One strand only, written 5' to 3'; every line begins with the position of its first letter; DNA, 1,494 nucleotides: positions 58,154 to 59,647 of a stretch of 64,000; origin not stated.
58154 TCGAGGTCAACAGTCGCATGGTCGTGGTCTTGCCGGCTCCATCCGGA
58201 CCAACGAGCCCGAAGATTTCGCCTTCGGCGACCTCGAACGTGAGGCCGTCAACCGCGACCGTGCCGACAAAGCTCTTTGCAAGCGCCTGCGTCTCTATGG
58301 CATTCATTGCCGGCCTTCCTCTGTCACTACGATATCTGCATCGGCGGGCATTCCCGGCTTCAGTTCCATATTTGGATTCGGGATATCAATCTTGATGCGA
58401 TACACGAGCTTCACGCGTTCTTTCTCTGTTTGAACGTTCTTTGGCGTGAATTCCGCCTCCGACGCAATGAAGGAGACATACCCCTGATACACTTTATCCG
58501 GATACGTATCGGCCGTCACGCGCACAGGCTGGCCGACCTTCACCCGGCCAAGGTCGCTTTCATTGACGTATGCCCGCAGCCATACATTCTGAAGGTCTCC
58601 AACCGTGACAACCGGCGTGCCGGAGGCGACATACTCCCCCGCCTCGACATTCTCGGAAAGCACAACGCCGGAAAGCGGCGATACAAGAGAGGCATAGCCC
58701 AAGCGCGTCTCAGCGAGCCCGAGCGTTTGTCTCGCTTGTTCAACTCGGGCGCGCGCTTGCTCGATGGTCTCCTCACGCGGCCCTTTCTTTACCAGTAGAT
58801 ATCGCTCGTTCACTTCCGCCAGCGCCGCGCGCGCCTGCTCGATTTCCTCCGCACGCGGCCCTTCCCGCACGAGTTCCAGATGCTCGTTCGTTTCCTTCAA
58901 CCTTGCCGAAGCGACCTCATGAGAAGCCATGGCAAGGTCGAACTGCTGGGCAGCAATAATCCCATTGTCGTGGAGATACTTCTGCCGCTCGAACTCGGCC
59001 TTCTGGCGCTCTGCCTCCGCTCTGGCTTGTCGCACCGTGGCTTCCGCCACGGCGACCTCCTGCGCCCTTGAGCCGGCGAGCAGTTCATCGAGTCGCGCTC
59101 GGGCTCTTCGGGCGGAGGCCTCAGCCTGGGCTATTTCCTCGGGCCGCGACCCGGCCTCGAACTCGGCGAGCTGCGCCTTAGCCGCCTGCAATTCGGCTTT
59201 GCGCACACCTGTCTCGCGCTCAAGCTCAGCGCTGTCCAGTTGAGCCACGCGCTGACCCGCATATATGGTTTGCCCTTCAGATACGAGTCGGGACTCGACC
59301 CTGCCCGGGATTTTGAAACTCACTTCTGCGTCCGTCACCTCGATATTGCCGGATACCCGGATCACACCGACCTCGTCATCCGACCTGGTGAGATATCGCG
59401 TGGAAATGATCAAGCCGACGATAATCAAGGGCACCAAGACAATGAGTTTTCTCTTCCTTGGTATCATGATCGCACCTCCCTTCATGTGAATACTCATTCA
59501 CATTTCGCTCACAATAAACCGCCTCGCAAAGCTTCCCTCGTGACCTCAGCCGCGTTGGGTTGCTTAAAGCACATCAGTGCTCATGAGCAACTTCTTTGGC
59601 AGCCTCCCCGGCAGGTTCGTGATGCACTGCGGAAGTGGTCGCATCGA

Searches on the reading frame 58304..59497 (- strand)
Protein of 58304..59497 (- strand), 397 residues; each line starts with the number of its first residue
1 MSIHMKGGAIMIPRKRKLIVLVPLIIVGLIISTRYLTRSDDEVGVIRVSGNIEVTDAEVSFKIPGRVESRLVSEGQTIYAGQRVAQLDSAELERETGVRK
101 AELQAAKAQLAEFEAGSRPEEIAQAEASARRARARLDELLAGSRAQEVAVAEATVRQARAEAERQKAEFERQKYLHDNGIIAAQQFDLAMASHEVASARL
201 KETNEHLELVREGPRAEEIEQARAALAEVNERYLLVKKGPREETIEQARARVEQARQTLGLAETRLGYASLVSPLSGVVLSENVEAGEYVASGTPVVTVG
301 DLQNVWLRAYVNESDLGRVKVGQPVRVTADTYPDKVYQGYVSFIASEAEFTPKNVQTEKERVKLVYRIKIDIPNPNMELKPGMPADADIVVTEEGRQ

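Call 73: search_protein_families(library=pfam, proteins=[window:58304-59497:-], max_evalue=0.00001)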
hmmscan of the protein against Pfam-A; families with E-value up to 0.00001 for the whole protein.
window:58304-59497:- (397 aa): 2 families
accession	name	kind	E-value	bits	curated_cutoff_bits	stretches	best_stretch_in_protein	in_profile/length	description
PF16576.10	HlyD_D23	-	7.8e-26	91.1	30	1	208-384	40-213/214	Barrel-sandwich domain of CusB or HlyD membrane-fusion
PF13437.12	HlyD_3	-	2e-21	77.2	22.2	1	271-382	2-106/106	HlyD family secretion protein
